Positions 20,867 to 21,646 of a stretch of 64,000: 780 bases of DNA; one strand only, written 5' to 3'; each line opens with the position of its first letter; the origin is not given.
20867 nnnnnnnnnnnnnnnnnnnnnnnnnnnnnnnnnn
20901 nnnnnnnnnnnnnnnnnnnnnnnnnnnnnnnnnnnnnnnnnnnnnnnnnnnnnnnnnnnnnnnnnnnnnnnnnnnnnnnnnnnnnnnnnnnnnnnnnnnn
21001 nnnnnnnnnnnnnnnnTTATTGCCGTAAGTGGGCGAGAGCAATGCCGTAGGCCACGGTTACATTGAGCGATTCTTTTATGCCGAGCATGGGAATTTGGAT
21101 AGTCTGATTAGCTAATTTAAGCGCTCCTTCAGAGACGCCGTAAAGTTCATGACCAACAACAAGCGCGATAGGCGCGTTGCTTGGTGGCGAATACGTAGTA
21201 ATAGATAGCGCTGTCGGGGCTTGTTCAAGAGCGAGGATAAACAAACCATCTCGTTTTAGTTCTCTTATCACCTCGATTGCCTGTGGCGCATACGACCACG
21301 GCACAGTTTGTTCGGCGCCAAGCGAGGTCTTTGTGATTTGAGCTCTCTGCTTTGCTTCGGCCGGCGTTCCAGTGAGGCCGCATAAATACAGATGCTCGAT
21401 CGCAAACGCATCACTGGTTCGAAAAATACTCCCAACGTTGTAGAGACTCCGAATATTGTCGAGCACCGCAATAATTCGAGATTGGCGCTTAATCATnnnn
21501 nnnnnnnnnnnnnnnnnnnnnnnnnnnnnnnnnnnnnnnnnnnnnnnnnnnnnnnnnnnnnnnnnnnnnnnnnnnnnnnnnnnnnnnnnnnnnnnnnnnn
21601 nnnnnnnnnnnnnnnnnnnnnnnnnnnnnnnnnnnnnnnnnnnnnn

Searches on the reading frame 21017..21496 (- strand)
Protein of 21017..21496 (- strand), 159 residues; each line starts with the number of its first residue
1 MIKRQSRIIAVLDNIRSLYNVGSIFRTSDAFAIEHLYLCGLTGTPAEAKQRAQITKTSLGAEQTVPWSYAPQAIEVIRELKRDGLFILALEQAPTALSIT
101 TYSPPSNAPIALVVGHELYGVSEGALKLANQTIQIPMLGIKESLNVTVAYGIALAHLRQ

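Call 3: search_protein_families(library=pfam, proteins=[window:21017-21496:-], max_evalue=1)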
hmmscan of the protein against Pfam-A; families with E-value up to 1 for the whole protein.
window:21017-21496:- (159 aa): 1 family
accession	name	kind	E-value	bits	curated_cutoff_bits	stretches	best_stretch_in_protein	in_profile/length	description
PF00588.24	SpoU_methylase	-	8.6e-29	100.9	29.7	1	8-154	2-141/142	SpoU rRNA Methylase family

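Call 4: search_protein_families(library=ncbifam, proteins=[window:21017-21496:-], max_evalue=1)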
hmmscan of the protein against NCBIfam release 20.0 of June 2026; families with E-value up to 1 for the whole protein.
window:21017-21496:- (159 aa): 11 families
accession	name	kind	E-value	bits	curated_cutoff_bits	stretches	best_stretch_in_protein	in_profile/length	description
TIGR00186.1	rRNA_methyl_3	equivalog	6.5e-24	84.7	160.15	1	7-156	93-235/240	23S rRNA (guanosine(2251)-2'-O)-methyltransferase RlmB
NF008295.0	PRK11081.1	equivalog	2.4e-18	66.5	227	1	3-154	15-158/230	tRNA (guanosine(18)-2'-O)-methyltransferase TrmH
NF008386.0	PRK11181.1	equivalog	3.2e-12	46.2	366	1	4-155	92-236/244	23S rRNA (guanosine(2251)-2'-O)-methyltransferase RlmB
NF000477.1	NshR_TsnR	equivalog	9.2e-12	44.9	425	1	5-156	114-259/266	NshR/TsnR family 23S rRNA methyltransferase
NF008117.0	PRK10864.1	equivalog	2.2e-08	33.7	267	1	9-156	198-337/344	tRNA/rRNA methyltransferase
NF000035.1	nosihep_NshR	exception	4.6e-08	32.9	500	1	9-155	118-258/274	NshR family nosiheptide/thiostrepton resistance 23S rRNA methyltransferase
TIGR00050.1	rRNA_methyl_1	subfamily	4.2e-05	23.5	167.15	1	105-158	101-154/233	TrmJ/YjtD family RNA methyltransferase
TIGR00185.1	tRNA_yibK_trmL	equivalog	0.0042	17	190.6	1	20-154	14-141/154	tRNA (uridine(34)/cytosine(34)/5-carboxymethylaminomethyluridine(34)-2'-O)-methyltransferase TrmL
NF011694.0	PRK15114.1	equivalog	0.064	12.8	280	1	105-152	104-151/246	tRNA (cytosine(32)/uridine(32)-2'-O)-methyltransferase TrmJ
NF007752.0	PRK10433.1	equivalog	0.068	12.6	212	1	109-149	107-147/228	tRNA/rRNA methyltransferase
NF041077.1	tRNAmeth_TrmJ_Sulfolob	equivalog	0.074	12.7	350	1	17-154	11-148/229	tRNA (cytidine-2'-O-)-methyltransferase TrmJ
